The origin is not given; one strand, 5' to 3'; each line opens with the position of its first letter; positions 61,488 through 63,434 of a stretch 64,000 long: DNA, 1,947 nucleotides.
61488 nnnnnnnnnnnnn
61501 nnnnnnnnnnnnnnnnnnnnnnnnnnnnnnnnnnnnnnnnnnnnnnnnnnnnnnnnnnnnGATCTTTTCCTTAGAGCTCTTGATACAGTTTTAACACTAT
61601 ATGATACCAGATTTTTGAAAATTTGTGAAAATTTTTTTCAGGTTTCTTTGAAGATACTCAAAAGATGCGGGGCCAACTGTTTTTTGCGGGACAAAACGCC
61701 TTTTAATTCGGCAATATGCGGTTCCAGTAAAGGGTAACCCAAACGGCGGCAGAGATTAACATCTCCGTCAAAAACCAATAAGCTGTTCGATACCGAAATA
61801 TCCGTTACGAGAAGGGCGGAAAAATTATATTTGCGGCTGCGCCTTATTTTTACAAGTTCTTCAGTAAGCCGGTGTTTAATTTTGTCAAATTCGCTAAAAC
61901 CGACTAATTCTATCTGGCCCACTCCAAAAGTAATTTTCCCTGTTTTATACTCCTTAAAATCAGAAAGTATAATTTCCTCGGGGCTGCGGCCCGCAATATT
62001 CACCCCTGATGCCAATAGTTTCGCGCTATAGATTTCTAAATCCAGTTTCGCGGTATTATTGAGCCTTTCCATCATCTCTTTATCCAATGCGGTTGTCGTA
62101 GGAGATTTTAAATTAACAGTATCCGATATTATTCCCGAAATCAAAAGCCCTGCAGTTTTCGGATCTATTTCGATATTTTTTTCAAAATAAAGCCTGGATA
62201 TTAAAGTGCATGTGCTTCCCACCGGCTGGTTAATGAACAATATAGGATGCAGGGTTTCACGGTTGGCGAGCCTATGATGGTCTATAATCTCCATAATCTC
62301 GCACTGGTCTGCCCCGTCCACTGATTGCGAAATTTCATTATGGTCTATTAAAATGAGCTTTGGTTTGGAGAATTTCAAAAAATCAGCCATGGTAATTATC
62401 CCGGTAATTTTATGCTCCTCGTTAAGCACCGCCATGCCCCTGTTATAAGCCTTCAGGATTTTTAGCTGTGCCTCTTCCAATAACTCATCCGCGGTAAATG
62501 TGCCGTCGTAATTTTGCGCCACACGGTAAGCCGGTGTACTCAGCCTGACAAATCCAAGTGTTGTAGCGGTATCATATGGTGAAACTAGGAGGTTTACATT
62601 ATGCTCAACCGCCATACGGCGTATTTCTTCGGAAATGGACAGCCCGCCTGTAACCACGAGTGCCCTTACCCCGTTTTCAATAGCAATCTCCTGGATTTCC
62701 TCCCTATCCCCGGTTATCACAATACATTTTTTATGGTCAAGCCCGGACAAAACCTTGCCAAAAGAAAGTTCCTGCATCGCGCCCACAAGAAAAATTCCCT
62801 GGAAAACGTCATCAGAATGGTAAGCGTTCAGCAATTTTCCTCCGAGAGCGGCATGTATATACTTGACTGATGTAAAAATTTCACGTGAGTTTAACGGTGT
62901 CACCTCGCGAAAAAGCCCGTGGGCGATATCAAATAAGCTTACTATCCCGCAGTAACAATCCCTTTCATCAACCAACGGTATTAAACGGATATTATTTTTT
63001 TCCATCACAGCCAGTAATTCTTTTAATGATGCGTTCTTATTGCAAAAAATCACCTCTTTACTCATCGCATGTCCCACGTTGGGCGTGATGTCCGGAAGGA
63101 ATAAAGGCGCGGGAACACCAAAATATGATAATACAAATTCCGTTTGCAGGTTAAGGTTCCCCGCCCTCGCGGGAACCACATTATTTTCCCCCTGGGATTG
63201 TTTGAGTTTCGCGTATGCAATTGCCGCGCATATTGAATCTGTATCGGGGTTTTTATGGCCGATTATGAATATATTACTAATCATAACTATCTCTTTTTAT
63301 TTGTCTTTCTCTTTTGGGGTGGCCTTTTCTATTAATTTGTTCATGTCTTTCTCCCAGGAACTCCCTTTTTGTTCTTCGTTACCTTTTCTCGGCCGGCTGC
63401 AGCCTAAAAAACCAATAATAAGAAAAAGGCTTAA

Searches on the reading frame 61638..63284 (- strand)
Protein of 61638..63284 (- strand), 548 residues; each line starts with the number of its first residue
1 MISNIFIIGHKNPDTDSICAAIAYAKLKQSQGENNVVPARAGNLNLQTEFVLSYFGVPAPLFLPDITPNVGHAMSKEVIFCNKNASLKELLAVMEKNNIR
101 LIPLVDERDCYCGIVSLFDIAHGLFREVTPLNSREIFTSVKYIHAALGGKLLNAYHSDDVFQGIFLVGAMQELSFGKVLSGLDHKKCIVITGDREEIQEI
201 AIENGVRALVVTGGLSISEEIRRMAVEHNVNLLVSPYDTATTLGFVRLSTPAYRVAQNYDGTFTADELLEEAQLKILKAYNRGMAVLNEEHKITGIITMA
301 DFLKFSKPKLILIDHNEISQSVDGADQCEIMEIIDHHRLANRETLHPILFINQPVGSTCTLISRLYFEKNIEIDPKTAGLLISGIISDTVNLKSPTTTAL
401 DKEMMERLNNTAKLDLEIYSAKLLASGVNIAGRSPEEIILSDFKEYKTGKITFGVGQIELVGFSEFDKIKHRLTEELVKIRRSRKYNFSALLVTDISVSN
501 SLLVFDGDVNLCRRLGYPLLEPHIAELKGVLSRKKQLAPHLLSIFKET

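Call 63: search_solved_structures(query=window:61638-63284:-, max_evalue=0.00001)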
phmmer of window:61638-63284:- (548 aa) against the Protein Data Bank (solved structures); distinct sequences matched with E-value up to 0.00001: 16.
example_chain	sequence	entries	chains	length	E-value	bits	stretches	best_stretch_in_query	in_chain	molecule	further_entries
1k23_A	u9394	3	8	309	8.3e-55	189.4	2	310-543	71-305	Manganese-dependent inorganic pyrophosphatase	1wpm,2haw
4rpa_A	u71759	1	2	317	2.1e-54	188.1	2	309-542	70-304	Probable manganese-dependent inorganic pyrophosphatase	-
2iw4_A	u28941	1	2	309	9.8e-54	185.9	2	310-543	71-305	MANGANESE-DEPENDENT INORGANIC PYROPHOSPHATASE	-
1i74_A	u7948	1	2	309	6.4e-51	176.6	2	309-545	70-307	PROBABLE MANGANESE-DEPENDENT INORGANIC PYROPHOSPHATASE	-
2eb0_A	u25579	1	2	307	1e-48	169.4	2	308-541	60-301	Manganese-dependent inorganic pyrophosphatase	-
9m0m_A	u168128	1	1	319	1.5e-48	168.8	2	310-545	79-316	inorganic diphosphatase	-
1k20_A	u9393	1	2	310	1.3e-47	165.7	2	308-545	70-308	Manganese-dependent inorganic pyrophosphatase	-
1wpp_A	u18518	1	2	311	3.3e-47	164.4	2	308-545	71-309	Probable manganese-dependent inorganic pyrophosphatase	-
6ll7_A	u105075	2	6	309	1.7e-44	155.4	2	308-546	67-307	Inorganic pyrophosphatase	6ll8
2enx_A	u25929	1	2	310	6.8e-44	153.4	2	310-543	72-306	Manganese-dependent inorganic pyrophosphatase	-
1wpn_A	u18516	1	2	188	1.7e-40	142.2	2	310-427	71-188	Manganese-dependent inorganic pyrophosphatase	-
3l31_A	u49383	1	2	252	2.3e-17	65.9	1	84-311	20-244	Probable manganase-dependent inorganic pyrophosphatase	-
3l2b_A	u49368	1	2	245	1.1e-16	63.6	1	84-303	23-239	Probable manganase-dependent inorganic pyrophosphatase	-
3kpc_A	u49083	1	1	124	2.4e-06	29.5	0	73-127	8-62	Uncharacterized protein MJ0100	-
3kpb_A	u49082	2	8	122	2.5e-06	29.5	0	73-127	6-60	Uncharacterized protein MJ0100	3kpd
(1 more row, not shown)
